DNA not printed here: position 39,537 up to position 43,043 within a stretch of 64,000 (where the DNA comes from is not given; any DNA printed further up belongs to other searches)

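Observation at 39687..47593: Sigma-54 activator, sigma-54-type promoter, gdhA and two translationally coupled PEP/pyruvate-binding ATP-grasp paralogues: candidate uncharacterised sensory/modification module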

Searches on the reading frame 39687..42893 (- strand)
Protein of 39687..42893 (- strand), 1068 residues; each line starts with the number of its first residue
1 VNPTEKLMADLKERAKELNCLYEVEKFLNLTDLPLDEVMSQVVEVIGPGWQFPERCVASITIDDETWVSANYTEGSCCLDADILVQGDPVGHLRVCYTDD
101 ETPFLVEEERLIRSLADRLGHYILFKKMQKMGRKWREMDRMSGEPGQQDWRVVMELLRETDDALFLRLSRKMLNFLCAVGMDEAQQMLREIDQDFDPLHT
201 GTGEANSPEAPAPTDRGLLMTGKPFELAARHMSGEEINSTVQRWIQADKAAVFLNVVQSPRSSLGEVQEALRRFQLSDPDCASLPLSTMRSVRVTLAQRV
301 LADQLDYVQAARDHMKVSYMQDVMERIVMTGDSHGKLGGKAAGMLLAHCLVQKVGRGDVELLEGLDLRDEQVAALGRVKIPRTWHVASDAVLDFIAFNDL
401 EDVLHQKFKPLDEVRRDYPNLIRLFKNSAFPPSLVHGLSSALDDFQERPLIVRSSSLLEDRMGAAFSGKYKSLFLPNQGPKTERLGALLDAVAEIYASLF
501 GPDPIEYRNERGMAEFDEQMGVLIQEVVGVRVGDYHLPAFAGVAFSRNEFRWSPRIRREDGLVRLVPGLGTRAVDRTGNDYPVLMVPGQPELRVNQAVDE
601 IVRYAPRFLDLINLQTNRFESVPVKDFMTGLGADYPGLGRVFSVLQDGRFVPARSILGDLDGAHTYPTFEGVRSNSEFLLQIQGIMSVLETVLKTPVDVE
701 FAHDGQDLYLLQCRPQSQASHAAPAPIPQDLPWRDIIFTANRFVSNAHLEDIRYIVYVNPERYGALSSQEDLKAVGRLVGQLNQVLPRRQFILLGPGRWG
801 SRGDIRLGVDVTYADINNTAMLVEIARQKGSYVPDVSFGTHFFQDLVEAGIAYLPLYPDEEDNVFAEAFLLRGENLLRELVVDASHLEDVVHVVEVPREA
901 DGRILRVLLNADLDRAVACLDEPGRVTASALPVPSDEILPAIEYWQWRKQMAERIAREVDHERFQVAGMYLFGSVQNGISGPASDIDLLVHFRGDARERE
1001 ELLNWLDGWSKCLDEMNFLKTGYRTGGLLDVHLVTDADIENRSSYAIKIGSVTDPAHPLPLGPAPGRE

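Call 7: search_protein_families(library=pfam, proteins=[window:39687-42893:-], max_evalue=0.01)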
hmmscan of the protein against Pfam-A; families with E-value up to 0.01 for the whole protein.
window:39687-42893:- (1068 aa): 4 families
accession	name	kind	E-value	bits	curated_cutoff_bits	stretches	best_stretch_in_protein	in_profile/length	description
PF01326.24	PPDK_N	-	3.3e-50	171.7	27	1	337-729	4-322/328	Pyruvate phosphate dikinase, AMP/ATP-binding domain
PF01909.29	NTP_transf_2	-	7.1e-08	33.2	21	1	962-1015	10-63/93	Nucleotidyltransferase domain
PF18765.7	Polbeta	-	1.7e-05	25.3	26.9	1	963-1011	10-57/93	Polymerase beta, Nucleotidyltransferase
PF22600.2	MTPAP-like_central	-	3.4e-05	24.4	27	1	940-1017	14-91/139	Poly(A) RNA polymerase, mitochondrial-like, central palm domain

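Call 8: search_protein_families(library=ncbifam, proteins=[window:39687-42893:-], max_evalue=0.01)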
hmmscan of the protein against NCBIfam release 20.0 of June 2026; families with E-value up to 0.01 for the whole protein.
window:39687-42893:- (1068 aa): 15 families
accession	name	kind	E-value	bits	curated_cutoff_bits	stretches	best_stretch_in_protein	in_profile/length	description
NF005057.0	PRK06464.1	equivalog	2e-15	56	598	1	377-546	39-205/798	phosphoenolpyruvate synthase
TIGR01418.1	PEP_synth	equivalog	4.3e-15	55.1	739.75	1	377-531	34-190/784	pyruvate, water dikinase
NF004881.0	PRK06241.2-2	equivalog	4.9e-11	41.6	883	1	379-529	35-182/898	phosphoenolpyruvate synthase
NF052631.1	prodigiosin_PigC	equivalog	1.1e-09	36.8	1300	1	378-531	31-171/883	prodigiosin ligase PigC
NF041857.1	RIF_Ptrans_rph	equivalog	3.3e-08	32.4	999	1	353-529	8-184/864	rifamycin-inactivating phosphotransferase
NF004880.0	PRK06241.2-1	equivalog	2.8e-07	28.9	972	1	357-533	13-183/837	phosphoenolpyruvate synthase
NF004877.0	PRK06241.1-2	subfamily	4.4e-07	28.6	866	1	363-529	20-186/869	phosphoenolpyruvate synthase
NF004883.0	PRK06241.2-4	equivalog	3.1e-06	25.6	1063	1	380-534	49-203/928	phosphoenolpyruvate synthase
NF004882.0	PRK06241.2-3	equivalog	3.5e-06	25.4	850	1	450-528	101-172/827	phosphoenolpyruvate synthase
NF047752.1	MntA_antitoxin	equivalog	2.2e-05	24.3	60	1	963-1005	4-45/106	type VII toxin-antitoxin system MntA family adenylyltransferase antitoxin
NF052632.1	undecylprod_RedH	equivalog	5.1e-05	21.4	1350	1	425-532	70-168/880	undecylprodigiosin ligase RedH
NF004508.0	PRK05849.1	equivalog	6.9e-05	21.1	501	0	443-498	54-104/789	hypothetical protein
NF004879.0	PRK06241.1-4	equivalog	0.00014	20.1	976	1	352-528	9-185/868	phosphoenolpyruvate synthase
NF004878.0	PRK06241.1-3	subfamily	0.00018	19.7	945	1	428-528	89-184/891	phosphoenolpyruvate synthase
NF000283.1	RPH_KJ151292.1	equivalog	0.0029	15.8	1700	1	428-532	91-190/865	rifamycin-inactivating phosphotransferase Rph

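Call 13: search_solved_structures(query=window:39687-42893:-, max_evalue=0.01)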
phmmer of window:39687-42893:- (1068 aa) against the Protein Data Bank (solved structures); distinct sequences matched with E-value up to 0.01: 1.
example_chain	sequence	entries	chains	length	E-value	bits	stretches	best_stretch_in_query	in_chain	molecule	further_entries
5hv6_A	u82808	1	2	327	0.0051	17.5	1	405-530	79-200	Phosphoenolpyruvate synthase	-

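Call 15: find_homologous_proteins(query=window:39687-42893:-, max_evalue=0.00001)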
Query window:39687-42893:- (1068 aa): 6622 proteins with E <= 0.00001 among 8000 candidates; the best 120 are listed.
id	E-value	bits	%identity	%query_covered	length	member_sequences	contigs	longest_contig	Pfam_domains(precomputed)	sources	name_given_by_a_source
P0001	0.0e+0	2447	100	100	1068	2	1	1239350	PF18765.8,PF01326.25,PF01909.30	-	-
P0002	0.0e+0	2087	86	99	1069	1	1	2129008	PF18765.8,PF01326.25,PF01909.30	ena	-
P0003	0.0e+0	1954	79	99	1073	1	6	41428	PF18765.8,PF01326.25,PF01909.30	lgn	-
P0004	0.0e+0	1730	71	100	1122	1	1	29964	PF18765.8,PF01326.25,PF01909.30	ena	-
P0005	0.0e+0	1727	71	99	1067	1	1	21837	PF01326.25,PF01909.30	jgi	-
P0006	0.0e+0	1704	70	99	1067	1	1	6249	PF18765.8,PF01326.25,PF01909.30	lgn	-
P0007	0.0e+0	1659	68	99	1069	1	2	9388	PF01326.25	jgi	jgi:pyruvate,water dikinase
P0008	0.0e+0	1643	66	99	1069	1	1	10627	PF18765.8,PF01326.25,PF01909.30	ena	-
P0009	0.0e+0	1596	65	99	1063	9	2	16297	PF01326.25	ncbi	-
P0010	0.0e+0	1585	65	99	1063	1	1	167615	PF01326.25,PF01909.30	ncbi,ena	-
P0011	0.0e+0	1584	65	99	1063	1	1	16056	PF01326.25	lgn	-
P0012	0.0e+0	1584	65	99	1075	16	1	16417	PF01326.25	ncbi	-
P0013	0.0e+0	1576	65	99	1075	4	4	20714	PF01326.25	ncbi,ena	-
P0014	0.0e+0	1575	64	99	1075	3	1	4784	PF01326.25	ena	-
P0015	0.0e+0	1567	64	99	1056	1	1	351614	PF01326.25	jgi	jgi:pyruvate, water dikinase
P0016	0.0e+0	1567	65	99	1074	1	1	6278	PF01326.25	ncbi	-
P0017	0.0e+0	1556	64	99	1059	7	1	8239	PF01326.25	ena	-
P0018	0.0e+0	1552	64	99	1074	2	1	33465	PF01326.25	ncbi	-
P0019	0.0e+0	1543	63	99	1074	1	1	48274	PF01326.25,PF01909.30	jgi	-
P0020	0.0e+0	1540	63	99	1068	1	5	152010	PF01326.25,PF01909.30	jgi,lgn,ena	-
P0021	0.0e+0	1535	64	99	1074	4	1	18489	PF01326.25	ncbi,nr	ncbi:MAG: PEP/pyruvate-binding domain-containing protein [Candidatus Krumholzibacteria bacterium]|nr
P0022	0.0e+0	1531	64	99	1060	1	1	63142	PF01326.25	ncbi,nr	ncbi:PEP/pyruvate-binding domain-containing protein, partial [bacterium]|nr:PEP/pyruvate-binding dom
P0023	0.0e+0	1517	63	99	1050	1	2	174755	PF18765.8,PF01326.25,PF01909.30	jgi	-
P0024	0.0e+0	1515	63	99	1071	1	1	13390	PF01326.25,PF01909.30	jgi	-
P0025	0.0e+0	1503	63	99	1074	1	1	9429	PF01326.25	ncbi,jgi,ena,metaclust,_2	metaclust:\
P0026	0.0e+0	1484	61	99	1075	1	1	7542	PF01326.25,PF01909.30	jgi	jgi:pyruvate, water dikinase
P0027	0.0e+0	1484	61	99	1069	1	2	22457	PF18765.8,PF01326.25,PF01909.30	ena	-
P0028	0.0e+0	1473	62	100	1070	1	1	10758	PF18765.8,PF01326.25,PF01909.30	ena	-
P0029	0.0e+0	1469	61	99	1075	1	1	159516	PF01326.25,PF01909.30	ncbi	-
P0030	0.0e+0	1468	60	99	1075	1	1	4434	PF18765.8,PF01326.25,PF01909.30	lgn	-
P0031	0.0e+0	1467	61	99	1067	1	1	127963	PF18765.8,PF01326.25,PF01909.30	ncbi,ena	-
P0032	0.0e+0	1459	61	99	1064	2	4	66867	PF18765.8,PF01326.25,PF01909.30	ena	-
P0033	0.0e+0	1455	60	99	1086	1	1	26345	PF18765.8,PF01326.25,PF01909.30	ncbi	-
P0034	0.0e+0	1455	61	99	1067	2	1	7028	PF18765.8,PF01326.25,PF01909.30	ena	-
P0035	0.0e+0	1449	60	99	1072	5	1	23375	PF18765.8,PF01326.25,PF01909.30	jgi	-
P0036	0.0e+0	1440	60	99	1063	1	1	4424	PF18765.8,PF01326.25,PF01909.30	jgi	jgi:hypothetical protein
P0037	0.0e+0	1427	59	99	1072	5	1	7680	PF18765.8,PF01326.25,PF01909.30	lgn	-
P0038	0.0e+0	1418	59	99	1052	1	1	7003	PF18765.8,PF01326.25,PF01909.30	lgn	-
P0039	0.0e+0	1418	59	99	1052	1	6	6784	PF01326.25,PF01909.30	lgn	-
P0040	0.0e+0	1410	59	99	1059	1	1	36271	PF18765.8,PF01326.25,PF01909.30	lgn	-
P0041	0.0e+0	1370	56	99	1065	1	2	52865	PF01326.25,PF01909.30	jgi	jgi:pyruvate,water dikinase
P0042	0.0e+0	1364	57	99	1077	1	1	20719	PF01326.25,PF01909.30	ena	-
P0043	0.0e+0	1359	68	82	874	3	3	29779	PF01326.25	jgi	jgi:pyruvate,water dikinase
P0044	0.0e+0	1325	55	100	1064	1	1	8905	PF18765.8,PF01326.25,PF01909.30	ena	-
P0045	0.0e+0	1312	55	99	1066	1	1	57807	PF01326.25,PF01909.30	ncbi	-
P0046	0.0e+0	1308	55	100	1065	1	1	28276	PF18765.8,PF01326.25,PF01909.30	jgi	jgi:pyruvate,water dikinase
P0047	0.0e+0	1302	55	99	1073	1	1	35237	PF01326.25,PF01909.30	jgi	jgi:pyruvate,water dikinase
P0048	0.0e+0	1300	56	99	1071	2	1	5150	PF01326.25,PF01909.30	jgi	jgi:pyruvate,water dikinase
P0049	0.0e+0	1289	55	99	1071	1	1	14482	PF01326.25,PF01909.30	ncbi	-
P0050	0.0e+0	1288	56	99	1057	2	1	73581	PF18765.8,PF01326.25,PF01909.30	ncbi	-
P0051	0.0e+0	1286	48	99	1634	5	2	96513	PF18765.8,PF01326.25,PF01909.30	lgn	-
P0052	0.0e+0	1283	55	99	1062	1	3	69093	PF18765.8,PF01326.25,PF01909.30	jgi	-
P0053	0.0e+0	1282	55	99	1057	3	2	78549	PF18765.8,PF01326.25,PF01909.30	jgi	jgi:pyruvate,water dikinase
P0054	0.0e+0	1282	55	99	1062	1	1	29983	PF01326.25,PF01909.30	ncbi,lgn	-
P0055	0.0e+0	1281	55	99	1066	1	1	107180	PF18765.8,PF01326.25,PF01909.30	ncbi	-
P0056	0.0e+0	1281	54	99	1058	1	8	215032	PF18765.8,PF01326.25,PF01909.30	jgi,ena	-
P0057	0.0e+0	1281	47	99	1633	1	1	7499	PF18765.8,PF01326.25,PF01909.30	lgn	-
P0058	0.0e+0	1278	54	99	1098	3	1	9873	PF18765.8,PF01326.25,PF01909.30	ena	-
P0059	0.0e+0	1277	54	99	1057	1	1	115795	PF18765.8,PF01326.25,PF01909.30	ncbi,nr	ncbi:MAG: nucleotidyltransferase domain-containing protein [Gemmatimonadales bacterium]|nr:nucleotid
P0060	0.0e+0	1276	55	99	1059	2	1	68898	PF18765.8,PF01326.25,PF01909.30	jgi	jgi:predicted nucleotidyltransferase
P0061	0.0e+0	1273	54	99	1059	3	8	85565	PF18765.8,PF01326.25,PF01909.30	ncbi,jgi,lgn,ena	-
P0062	0.0e+0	1271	54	99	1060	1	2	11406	PF01326.25,PF01909.30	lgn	-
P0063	0.0e+0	1268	54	100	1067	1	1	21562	PF18765.8,PF01326.25,PF01909.30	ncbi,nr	ncbi:MAG: nucleotidyltransferase domain-containing protein [Candidatus Eisenbacteria bacterium]|nr:n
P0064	0.0e+0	1267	54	99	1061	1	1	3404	PF01326.25,PF01909.30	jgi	-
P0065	0.0e+0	1265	56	99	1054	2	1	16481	PF01326.25,PF01909.30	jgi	-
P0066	0.0e+0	1263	48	99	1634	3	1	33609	PF18765.8,PF01326.25,PF01909.30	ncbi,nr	ncbi:MAG: hypothetical protein EHM58_11255 [Ignavibacteriae bacterium]|nr:MAG: hypothetical protein 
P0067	0.0e+0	1263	54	99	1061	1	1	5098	PF01326.25,PF01909.30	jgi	jgi:predicted nucleotidyltransferase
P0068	0.0e+0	1261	54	99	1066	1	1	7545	PF18765.8,PF01326.25,PF01909.30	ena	-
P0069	0.0e+0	1261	53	99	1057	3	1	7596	PF18765.8,PF01326.25,PF01909.30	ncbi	-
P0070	0.0e+0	1260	53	99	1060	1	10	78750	PF18765.8,PF01326.25,PF01909.30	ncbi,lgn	-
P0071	0.0e+0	1259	53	99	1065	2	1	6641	PF18765.8,PF01326.25,PF01909.30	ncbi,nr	ncbi:MAG: nucleotidyltransferase domain-containing protein [Candidatus Eisenbacteria sp.]|nr:nucleot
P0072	0.0e+0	1259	53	99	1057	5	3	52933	PF18765.8,PF01326.25,PF01909.30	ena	-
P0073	0.0e+0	1258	50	99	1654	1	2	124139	PF22600.3,PF01326.25,PF01909.30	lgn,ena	-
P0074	0.0e+0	1258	54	99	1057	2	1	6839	PF01326.25,PF01909.30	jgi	jgi:predicted nucleotidyltransferase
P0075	0.0e+0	1257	54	99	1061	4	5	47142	PF01326.25,PF01909.30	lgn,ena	-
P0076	0.0e+0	1257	47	99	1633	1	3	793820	PF01326.25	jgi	jgi:pyruvate, water dikinase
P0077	0.0e+0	1255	53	100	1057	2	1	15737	PF18765.8,PF01326.25,PF01909.30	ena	-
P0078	0.0e+0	1254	54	99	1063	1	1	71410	PF01326.25,PF01909.30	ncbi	ncbi:MAG: PEP/pyruvate-binding domain-containing protein [Candidatus Eisenbacteria bacterium]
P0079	0.0e+0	1254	53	99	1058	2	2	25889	PF18765.8,PF01326.25,PF01909.30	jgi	jgi:predicted nucleotidyltransferase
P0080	0.0e+0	1252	53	99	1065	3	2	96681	PF18765.8,PF01326.25,PF01909.30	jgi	-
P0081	0.0e+0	1252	53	99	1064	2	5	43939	PF18765.8,PF01326.25,PF01909.30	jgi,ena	-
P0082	0.0e+0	1252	54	99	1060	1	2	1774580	PF18765.8,PF01326.25,PF01909.30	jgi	jgi:pyruvate, water dikinase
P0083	0.0e+0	1252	53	99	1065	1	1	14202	PF18765.8,PF01326.25,PF01909.30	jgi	jgi:predicted nucleotidyltransferase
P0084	0.0e+0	1251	54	99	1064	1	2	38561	PF01326.25,PF01909.30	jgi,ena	-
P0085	0.0e+0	1250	53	99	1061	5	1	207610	PF18765.8,PF22600.3,PF01326.25,PF01909.30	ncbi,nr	ncbi:MAG: nucleotidyltransferase domain-containing protein [Candidatus Eisenbacteria bacterium]|nr:n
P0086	0.0e+0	1250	50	99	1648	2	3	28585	PF01326.25,PF01909.30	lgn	-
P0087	0.0e+0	1250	52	99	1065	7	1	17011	PF18765.8,PF01326.25,PF01909.30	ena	-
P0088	0.0e+0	1250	47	99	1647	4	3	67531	PF18765.8,PF01326.25,PF01909.30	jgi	jgi:pyruvate,water dikinase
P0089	0.0e+0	1250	54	99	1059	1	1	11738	PF01326.25,PF01909.30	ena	-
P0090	0.0e+0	1249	53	99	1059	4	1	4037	PF01326.25,PF01909.30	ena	-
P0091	0.0e+0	1248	54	99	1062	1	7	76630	PF18765.8,PF01326.25,PF01909.30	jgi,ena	-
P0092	0.0e+0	1248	47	99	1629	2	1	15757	PF18765.8,PF01326.25,PF01909.30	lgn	-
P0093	0.0e+0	1248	54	99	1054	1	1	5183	PF18765.8,PF01326.25,PF01909.30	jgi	jgi:hypothetical protein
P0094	0.0e+0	1248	52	100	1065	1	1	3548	PF01326.25,PF01909.30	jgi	-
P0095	0.0e+0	1246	54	99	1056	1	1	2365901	PF18765.8,PF01326.25,PF01909.30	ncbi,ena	-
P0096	0.0e+0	1246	54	99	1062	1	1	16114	PF01326.25,PF01909.30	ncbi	-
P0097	0.0e+0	1246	53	99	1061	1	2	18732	PF18765.8,PF01326.25,PF01909.30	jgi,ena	-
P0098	0.0e+0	1242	54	100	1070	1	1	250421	PF01326.25,PF01909.30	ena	-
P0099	0.0e+0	1241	53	99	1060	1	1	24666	PF18765.8,PF01326.25,PF01909.30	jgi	jgi:predicted nucleotidyltransferase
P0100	0.0e+0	1241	48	99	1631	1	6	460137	PF18765.8,PF01326.25,PF01909.30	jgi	jgi:predicted nucleotidyltransferase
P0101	0.0e+0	1241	54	99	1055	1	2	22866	PF18765.8,PF01326.25,PF01909.30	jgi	-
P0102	0.0e+0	1241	53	99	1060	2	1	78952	PF01326.25,PF01909.30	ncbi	-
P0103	0.0e+0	1241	54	99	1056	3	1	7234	PF18765.8,PF01326.25,PF01909.30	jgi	jgi:pyruvate,water dikinase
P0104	0.0e+0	1241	52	99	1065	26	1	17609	PF18765.8,PF01326.25,PF01909.30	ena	-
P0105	0.0e+0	1241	52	99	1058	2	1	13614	PF18765.8,PF01326.25,PF01909.30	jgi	jgi:predicted nucleotidyltransferase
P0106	0.0e+0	1240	53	99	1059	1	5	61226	PF18765.8,PF01326.25,PF01909.30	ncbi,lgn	-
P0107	0.0e+0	1239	52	99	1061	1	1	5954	PF18765.8,PF01326.25,PF01909.30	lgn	-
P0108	0.0e+0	1239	52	99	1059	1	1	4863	PF18765.8,PF01326.25,PF01909.30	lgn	-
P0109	0.0e+0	1239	53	99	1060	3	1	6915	PF01326.25,PF01909.30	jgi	jgi:predicted nucleotidyltransferase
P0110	0.0e+0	1239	53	99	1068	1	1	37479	PF18765.8,PF01326.25,PF01909.30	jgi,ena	-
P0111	0.0e+0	1238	52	99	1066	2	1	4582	PF18765.8,PF01326.25,PF01909.30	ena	-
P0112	0.0e+0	1238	53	99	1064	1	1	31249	PF18765.8,PF01326.25,PF01909.30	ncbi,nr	ncbi:MAG: nucleotidyltransferase domain-containing protein [Candidatus Krumholzibacteriota bacterium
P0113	0.0e+0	1237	53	99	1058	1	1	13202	PF01326.25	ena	-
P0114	0.0e+0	1235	53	99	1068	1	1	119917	PF18765.8,PF01326.25,PF01909.30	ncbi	-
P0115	0.0e+0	1234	53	100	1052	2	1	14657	PF01326.25,PF01909.30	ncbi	-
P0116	0.0e+0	1234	53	99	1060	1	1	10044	PF18765.8,PF01326.25,PF01909.30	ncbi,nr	ncbi:MAG: nucleotidyltransferase domain-containing protein [Candidatus Eisenbacteria bacterium]|nr:n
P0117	0.0e+0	1234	53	100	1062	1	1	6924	PF01326.25,PF01909.30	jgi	jgi:pyruvate, water dikinase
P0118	0.0e+0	1231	52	100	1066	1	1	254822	PF18765.8,PF01326.25,PF01909.30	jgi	jgi:pyruvate, water dikinase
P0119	0.0e+0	1230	54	100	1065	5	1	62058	PF01326.25,PF01909.30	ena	-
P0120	0.0e+0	1228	52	99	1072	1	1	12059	PF18765.8,PF01326.25,PF01909.30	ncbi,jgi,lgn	-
